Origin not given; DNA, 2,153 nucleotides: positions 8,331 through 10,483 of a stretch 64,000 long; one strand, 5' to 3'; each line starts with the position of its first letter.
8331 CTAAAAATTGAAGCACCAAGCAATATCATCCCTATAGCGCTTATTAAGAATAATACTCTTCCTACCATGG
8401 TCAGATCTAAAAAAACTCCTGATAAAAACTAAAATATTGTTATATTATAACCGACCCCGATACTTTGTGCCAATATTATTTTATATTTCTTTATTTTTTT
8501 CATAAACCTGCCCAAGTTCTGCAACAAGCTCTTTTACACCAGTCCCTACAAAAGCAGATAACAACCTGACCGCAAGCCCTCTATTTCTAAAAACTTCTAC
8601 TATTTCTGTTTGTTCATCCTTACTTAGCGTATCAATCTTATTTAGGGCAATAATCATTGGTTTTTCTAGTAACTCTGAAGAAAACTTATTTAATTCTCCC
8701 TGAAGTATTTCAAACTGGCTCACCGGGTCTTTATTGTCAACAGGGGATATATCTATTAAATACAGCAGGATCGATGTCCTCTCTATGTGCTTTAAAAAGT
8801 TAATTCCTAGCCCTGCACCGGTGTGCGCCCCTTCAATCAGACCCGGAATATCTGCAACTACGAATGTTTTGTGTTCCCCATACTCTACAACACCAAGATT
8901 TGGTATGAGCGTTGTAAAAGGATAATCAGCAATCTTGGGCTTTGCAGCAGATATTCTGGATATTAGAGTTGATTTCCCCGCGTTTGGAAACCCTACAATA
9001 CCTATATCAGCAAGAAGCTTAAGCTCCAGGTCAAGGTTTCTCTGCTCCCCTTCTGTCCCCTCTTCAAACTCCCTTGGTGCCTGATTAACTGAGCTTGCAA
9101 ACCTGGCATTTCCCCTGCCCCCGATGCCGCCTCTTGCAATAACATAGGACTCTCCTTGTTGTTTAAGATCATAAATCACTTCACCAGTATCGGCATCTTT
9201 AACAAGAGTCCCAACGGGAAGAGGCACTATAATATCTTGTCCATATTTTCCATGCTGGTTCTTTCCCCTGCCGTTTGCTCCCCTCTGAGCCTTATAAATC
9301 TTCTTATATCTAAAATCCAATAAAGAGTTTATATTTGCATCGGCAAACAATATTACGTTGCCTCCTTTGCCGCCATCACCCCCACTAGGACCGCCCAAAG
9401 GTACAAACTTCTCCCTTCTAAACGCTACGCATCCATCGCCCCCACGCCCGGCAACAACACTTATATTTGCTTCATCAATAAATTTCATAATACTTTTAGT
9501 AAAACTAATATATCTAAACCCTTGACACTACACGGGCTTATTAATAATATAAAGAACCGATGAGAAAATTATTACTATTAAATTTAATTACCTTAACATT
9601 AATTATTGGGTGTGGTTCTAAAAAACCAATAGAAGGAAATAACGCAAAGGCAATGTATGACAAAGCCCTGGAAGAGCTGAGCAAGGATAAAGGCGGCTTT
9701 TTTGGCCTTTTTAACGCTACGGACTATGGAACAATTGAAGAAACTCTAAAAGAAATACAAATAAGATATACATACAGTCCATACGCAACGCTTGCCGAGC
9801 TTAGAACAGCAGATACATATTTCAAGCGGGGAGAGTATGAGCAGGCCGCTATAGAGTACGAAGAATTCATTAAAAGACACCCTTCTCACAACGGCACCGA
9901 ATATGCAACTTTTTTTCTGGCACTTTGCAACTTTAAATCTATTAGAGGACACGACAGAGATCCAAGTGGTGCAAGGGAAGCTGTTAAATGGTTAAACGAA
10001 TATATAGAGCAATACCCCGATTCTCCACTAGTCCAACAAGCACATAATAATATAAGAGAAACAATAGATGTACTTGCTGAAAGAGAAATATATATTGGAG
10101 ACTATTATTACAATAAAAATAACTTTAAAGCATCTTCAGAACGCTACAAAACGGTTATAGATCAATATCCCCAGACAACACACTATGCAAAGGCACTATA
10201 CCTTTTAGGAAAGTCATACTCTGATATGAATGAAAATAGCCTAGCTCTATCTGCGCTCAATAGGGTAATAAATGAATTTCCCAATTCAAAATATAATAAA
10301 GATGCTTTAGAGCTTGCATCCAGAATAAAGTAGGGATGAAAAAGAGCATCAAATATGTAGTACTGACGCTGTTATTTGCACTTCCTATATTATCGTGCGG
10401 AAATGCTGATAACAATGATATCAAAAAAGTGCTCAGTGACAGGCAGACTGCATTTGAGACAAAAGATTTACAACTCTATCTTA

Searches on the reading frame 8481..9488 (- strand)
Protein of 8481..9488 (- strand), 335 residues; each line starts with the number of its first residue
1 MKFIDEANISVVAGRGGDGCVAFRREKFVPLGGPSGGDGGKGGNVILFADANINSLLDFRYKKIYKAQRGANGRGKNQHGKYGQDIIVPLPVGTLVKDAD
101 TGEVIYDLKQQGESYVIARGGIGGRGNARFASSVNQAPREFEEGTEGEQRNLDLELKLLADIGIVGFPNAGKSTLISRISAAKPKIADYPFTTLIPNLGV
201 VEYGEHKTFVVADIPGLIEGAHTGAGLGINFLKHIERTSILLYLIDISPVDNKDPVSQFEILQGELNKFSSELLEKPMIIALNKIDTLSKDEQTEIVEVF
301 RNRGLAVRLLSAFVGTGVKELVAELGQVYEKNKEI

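Call 45: search_protein_families(library=pfam, proteins=[window:8481-9488:-], max_evalue=0.000001)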
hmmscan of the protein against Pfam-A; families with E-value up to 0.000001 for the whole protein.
window:8481-9488:- (335 aa): 3 families
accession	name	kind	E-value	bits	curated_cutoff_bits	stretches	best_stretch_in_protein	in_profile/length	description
PF01018.28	GTP1_OBG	-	1.7e-62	210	27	1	4-158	1-155/155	GTP1/OBG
PF01926.29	MMR_HSR1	-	8.4e-26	90.7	21.9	1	162-284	2-113/113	50S ribosome-binding GTPase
PF02421.24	FeoB_N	-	1.6e-10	41.1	27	1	162-217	3-57/156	Ferrous iron transport protein B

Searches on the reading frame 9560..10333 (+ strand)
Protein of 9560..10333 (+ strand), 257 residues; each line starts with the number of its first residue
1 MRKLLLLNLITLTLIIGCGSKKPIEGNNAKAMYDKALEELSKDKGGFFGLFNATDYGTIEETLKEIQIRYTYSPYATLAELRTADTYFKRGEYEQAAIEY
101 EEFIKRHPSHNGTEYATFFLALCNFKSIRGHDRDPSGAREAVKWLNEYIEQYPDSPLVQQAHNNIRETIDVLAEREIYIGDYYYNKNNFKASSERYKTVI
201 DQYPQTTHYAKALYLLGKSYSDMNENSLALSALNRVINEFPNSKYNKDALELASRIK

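Call 46: search_protein_families(library=pfam, proteins=[window:9560-10333:+], max_evalue=0.000001)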
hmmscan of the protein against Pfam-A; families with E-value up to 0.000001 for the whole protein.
window:9560-10333:+ (257 aa): 9 families
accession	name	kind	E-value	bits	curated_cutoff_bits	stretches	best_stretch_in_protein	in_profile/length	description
PF13525.12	YfiO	-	1.4e-37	129.9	25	1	52-227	17-195/203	Outer membrane lipoprotein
PF13174.12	TPR_6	-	9.9e-18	63.9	26.3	0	212-243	2-33/33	Tetratricopeptide repeat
PF13512.12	TPR_18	-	1.5e-16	61.3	21.9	1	53-162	23-142/145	Tetratricopeptide repeat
PF07719.23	TPR_2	-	2.2e-10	40.3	27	0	83-110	7-34/34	Tetratricopeptide repeat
PF13428.12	TPR_14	-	1.6e-09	37.9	23.5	0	82-110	6-34/44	Tetratricopeptide repeat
PF13432.12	TPR_16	-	3.9e-09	37.2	32.7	0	82-156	2-65/65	Tetratricopeptide repeat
PF14559.12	TPR_19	-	1.2e-08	35.6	25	0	192-245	10-61/68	Tetratricopeptide repeat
PF13181.12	TPR_8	-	4.1e-07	30.1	25.7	0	210-239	1-30/34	Tetratricopeptide repeat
PF09976.15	TPR_21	-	7.3e-07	29.6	25.5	0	28-118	38-117/193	Tetratricopeptide repeat-like domain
